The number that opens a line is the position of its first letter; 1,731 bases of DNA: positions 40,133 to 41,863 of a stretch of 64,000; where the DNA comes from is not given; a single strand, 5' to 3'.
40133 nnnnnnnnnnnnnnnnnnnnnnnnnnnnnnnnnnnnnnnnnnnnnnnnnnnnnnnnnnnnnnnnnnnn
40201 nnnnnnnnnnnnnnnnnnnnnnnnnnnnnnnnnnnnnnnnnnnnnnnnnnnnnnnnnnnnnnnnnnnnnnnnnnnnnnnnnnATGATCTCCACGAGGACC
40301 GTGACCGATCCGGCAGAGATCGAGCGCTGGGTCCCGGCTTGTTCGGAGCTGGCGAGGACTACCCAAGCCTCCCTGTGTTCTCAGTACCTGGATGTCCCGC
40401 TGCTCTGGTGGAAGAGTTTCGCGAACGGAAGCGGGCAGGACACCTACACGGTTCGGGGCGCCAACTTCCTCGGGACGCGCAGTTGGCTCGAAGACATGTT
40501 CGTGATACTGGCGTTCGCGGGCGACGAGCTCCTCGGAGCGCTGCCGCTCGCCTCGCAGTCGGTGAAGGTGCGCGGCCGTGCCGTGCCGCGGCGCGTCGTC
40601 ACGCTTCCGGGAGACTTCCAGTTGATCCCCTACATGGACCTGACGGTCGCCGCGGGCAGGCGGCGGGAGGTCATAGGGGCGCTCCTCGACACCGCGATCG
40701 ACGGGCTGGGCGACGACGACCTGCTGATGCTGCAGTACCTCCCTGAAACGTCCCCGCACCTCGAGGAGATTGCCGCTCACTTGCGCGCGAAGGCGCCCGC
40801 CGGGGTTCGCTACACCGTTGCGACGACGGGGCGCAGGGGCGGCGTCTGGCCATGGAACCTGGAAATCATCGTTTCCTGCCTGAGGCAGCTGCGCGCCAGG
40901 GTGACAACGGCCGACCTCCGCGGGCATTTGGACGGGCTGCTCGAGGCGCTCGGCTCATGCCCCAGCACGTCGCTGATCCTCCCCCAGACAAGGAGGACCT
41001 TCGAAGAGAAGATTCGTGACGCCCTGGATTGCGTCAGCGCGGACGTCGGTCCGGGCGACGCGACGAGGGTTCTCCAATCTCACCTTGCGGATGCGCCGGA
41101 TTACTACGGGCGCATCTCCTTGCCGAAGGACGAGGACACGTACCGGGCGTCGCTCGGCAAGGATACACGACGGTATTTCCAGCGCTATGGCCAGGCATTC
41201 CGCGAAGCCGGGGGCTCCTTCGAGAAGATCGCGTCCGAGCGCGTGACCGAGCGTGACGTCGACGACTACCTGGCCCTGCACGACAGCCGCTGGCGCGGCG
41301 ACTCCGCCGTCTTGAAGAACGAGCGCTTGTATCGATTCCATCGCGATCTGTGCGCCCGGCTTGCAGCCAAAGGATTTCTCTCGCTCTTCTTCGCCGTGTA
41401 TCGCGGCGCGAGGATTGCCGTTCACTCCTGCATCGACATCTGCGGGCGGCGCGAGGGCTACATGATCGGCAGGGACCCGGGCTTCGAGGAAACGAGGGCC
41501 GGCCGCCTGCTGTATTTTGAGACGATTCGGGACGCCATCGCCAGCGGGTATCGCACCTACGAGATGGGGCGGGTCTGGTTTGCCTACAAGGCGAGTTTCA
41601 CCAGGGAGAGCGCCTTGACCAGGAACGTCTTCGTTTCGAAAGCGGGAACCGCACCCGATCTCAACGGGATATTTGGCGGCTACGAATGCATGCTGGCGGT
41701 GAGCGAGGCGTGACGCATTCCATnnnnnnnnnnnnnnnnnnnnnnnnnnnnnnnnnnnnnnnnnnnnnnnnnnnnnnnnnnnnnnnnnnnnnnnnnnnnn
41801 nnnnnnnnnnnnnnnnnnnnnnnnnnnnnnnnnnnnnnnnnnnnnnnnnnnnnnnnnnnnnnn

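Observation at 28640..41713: XrtA-linked acyl-carrier module of unknown product: two ACP plus acyl-ACP-synthetase pairs, two FemAB/GNAT N-acyl amino acid synthase-like enzymes, a PLP decarboxylase, two hydrolases, two amidotransferases and a HemK-like methyltransferase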

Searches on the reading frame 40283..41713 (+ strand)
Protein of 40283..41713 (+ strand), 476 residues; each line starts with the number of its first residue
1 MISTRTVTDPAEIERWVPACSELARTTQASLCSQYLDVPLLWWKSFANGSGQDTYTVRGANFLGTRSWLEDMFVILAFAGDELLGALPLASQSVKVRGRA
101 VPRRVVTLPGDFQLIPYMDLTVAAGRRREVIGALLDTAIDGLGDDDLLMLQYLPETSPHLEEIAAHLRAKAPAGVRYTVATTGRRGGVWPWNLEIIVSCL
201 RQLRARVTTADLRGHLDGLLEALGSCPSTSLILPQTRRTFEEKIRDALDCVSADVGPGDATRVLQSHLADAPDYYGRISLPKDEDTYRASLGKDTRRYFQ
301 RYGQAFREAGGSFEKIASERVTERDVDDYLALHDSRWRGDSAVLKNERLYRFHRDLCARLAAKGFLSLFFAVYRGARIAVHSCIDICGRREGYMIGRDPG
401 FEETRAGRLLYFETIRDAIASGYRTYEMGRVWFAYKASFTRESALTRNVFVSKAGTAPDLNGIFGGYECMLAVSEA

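Call 5: search_protein_families(library=ncbifam, proteins=[window:40283-41713:+], max_evalue=0.00001)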
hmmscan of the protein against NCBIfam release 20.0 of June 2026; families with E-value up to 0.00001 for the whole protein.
window:40283-41713:+ (476 aa): 0 families

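Call 6: search_protein_families(library=pfam, proteins=[window:40283-41713:+], max_evalue=0.001)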
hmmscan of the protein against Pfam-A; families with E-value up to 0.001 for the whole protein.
window:40283-41713:+ (476 aa): 1 family
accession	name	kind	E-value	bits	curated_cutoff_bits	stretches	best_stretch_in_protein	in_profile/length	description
PF13480.13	Acetyltransf_6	-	2.1e-17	64.1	22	1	294-436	2-142/143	Acetyltransferase (GNAT) domain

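Call 29: search_solved_structures(query=window:40283-41713:+, max_evalue=0.1)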
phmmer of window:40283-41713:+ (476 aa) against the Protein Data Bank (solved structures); distinct sequences matched with E-value up to 0.1: 0.

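Call 30: find_homologous_proteins(query=window:40283-41713:+, max_evalue=0.00001)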
Query window:40283-41713:+ (476 aa): 8 proteins with E <= 0.00001 among 8000 candidates.
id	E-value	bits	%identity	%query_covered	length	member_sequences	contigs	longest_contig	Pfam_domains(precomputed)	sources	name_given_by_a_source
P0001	0.0e+0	1084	100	100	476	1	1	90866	PF13480.14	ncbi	ncbi:MAG TPA: GNAT family N-acetyltransferase [bacterium]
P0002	8.0e-122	426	44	92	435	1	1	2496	PF13480.14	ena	-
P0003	3.4e-111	391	43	99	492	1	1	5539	PF13480.14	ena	-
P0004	1.2e-110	389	43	99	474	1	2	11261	PF13480.14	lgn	-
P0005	1.5e-109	385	41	99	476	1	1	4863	PF13480.14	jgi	-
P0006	1.0e-107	379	42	99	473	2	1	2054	PF13480.14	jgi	jgi:hypothetical protein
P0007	2.9e-98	348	39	99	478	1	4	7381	PF13480.14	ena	-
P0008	4.6e-93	331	40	98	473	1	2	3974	PF13480.14,PF04339.19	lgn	-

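Call 31: find_encoding_contigs(protein=P0004, flank=10000, max_places=3)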
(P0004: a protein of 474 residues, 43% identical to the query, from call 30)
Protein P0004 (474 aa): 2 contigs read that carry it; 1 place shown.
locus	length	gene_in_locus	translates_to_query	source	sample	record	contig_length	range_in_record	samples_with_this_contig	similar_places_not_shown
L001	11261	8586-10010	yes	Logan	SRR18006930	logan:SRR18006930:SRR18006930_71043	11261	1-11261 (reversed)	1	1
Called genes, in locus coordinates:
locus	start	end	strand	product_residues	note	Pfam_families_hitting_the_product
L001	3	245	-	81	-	?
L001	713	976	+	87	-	PF00550:PP-binding (weak)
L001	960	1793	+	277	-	PF12146:Hydrolase_4 (weak)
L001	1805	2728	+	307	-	PF12146:Hydrolase_4, PF12697:Abhydrolase_6 (weak)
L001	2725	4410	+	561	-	PF00501:AMP-binding, PF13193:AMP-binding_C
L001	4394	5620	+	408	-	PF00278:Orn_DAP_Arg_deC, PF02784:Orn_Arg_deC_N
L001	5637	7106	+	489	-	PF13480:Acetyltransf_6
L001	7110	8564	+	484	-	PF13480:Acetyltransf_6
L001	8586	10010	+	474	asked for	PF13480:Acetyltransf_6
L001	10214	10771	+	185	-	PF01590:GAF, PF13185:GAF_2, PF13492:GAF_3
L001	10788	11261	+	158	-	?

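Call 32: find_encoding_contigs(protein=P0007, flank=10000, max_places=4)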
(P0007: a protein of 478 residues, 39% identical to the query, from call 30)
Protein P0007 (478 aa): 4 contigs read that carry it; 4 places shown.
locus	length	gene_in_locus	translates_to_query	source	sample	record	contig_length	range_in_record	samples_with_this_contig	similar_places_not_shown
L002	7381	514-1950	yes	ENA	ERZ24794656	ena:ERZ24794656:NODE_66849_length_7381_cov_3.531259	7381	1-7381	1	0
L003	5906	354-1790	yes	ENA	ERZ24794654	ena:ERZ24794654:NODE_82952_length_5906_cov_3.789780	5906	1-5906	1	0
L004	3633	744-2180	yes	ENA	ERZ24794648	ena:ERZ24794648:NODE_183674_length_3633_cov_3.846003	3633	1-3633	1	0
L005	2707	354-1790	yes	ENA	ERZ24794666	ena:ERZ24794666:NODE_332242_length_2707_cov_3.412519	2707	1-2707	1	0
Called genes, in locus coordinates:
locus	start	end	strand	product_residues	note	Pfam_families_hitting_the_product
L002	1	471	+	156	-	?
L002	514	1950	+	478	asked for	PF13480:Acetyltransf_6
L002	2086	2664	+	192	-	PF00132:Hexapep, PF14602:Hexapep_2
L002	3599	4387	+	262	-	PF20706:GT4-conflict (weak), PF00534:Glycos_transf_1, PF13692:Glyco_trans_1_4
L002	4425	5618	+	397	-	PF13439:Glyco_transf_4, PF13579:Glyco_trans_4_4 (faint), PF00534:Glycos_transf_1, PF13692:Glyco_trans_1_4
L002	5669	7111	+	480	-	PF01943:Polysacc_synt, PF13440:Polysacc_synt_3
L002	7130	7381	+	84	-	?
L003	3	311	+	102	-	?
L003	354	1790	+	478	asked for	PF13480:Acetyltransf_6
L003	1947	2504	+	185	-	PF00132:Hexapep, PF14602:Hexapep_2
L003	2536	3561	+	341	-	-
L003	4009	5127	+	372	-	PF13439:Glyco_transf_4, PF13477:Glyco_trans_4_2, PF13579:Glyco_trans_4_4, PF20706:GT4-conflict (weak), PF00534:Glycos_transf_1, PF13692:Glyco_trans_1_4, PF13524:Glyco_trans_1_2 (weak)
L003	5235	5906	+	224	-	?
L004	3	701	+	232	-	?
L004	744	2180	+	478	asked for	PF13480:Acetyltransf_6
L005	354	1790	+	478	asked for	PF13480:Acetyltransf_6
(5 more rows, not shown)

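Call 76: predict_structure(alignment_id=A1)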
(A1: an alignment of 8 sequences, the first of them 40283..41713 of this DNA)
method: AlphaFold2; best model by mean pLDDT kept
length: 476 residues; sequences in the alignment: 8
mean_pLDDT: 77.8   pTM: 0.71
mean pLDDT of the five models: 77.8, 76.9, 74.8, 73.6, 72.5
residues with pLDDT >= 90: 129; 70-90: 226; 50-70: 79; < 50: 42
segments of 3 or more residues with pLDDT < 50: 113-115, 184-191, 271-275, 430-443, 468-476
pLDDT, mean of each block of 10 residues (from residue 1): 94 91 76 65 81 66 71 94 92 85 85 59 91 96 90 79 94 88 44 72 86 89 72 65 86 65 73 55 86 82 93 95 91 69 67 84 88 94 79 76 83 90 73 28 64 78 60 34
secondary structure, 60 per line:
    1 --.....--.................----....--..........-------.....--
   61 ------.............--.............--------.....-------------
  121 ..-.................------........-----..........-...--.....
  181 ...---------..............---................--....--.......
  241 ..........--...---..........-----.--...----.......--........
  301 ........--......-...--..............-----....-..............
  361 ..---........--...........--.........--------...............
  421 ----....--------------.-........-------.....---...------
elements in order: E3-7 H10-26 H31-34 H37-46 H54-58 E67-79 E82-94 E103-107 H124-140 E147-154 H160-169 E176-183 H193-206 H210-225 H228-231 H234-250 H259-268 E277-279 H284-290 H293-308 E311-316 H323-336 H342-345 H347-362 E366-373 E376-386 E389-397 H406-420 E425-428 E445-452 H460-464

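Call 80: fold_search(model_id=the predicted structure, library=pdb)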
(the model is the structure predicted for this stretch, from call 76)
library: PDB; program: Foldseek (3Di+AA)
matches with E <= 10: 886; with E <= 0.001: 64
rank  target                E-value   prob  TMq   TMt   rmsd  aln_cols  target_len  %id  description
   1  7wx5                  3.2e-07  1.00  0.25  0.36  11.1       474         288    8  a Legionella acetyltransferase effector VipF (released 2023-02-22)
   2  6wqb                  4.2e-07  1.00  0.26  0.39  10.9       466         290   10  Crystal structure of VipF from Legionella hackeliae in complex with acetyl-CoA (released 2021-11-10)
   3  6wqc                  8.3e-07  1.00  0.24  0.36  12.2       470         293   11  Crystal structure of VipF from Legionella hackeliae in complex with CoA (released 2021-11-10)
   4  9wqy                  8.8e-07  1.00  0.29  0.45  12.8       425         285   14  aminoacyl-tRNA-dependent peptide synthase, Sba18, complexed with streptothrisamine (released 2026-04-01)
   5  2wpw_C                8.8e-07  1.00  0.33  0.43  11.2       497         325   12  Tandem GNAT protein from the clavulanic acid biosynthesis pathway (without AcCoA) (released 2009-12-29)
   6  9wqw                  1.0e-06  1.00  0.33  0.50   9.3       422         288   14  aminoacyl-tRNA-dependent peptide synthase, Sbb17 (released 2026-04-01)
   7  2wpx_A                1.1e-06  1.00  0.30  0.38  11.8       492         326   14  Tandem GNAT protein from the clavulanic acid biosynthesis pathway (with AcCoA) (released 2009-12-29)
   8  7wx7                  1.2e-06  1.00  0.23  0.35  11.4       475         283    8  complex of a legionella acetyltransferase VipF and COA/ACO (released 2023-02-22)
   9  2wpw_A                1.3e-06  1.00  0.34  0.43  11.0       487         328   13  Tandem GNAT protein from the clavulanic acid biosynthesis pathway (without AcCoA) (released 2009-12-29)
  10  7z6a_A                1.5e-06  1.00  0.39  0.52  11.4       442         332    8  CRYSTAL STRUCTURE OF WEISSELLA VIRIDESCENS FEMXVV NON-RIBOSOMAL AMINO ACID TRANSFERASE IN COMPLEX WITH A PEPTIDYL-XNA  (released 2022-10-26)
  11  4v36_B                2.2e-06  1.00  0.32  0.45  11.4       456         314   10  The structure of L-PGS from Bacillus licheniformis (released 2015-08-19)
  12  1xf8                  2.6e-06  1.00  0.43  0.57   9.0       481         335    8  Crystal Structure of Weissella viridescens FemX (Y254F) Mutant (released 2005-05-31)
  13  4ii9_A                3.2e-06  1.00  0.44  0.58  10.0       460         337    9  Crystal structure of Weissella viridescens FemXVv non-ribosomal amino acid transferase in complex with a peptidyl-RNA  (released 2013-07-03)
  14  6lv0_A                3.2e-06  1.00  0.31  0.42  10.3       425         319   12  Crystal structure of the soluble domain of the multiple peptide resistance factor (MprF) from Rhizobium tropici (released 2021-02-03)
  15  9wqx                  3.5e-06  1.00  0.36  0.56   8.8       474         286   12  aminoacyl-tRNA-dependent peptide synthase, Sbb17, complexed with streptothrisamine (released 2026-04-01)
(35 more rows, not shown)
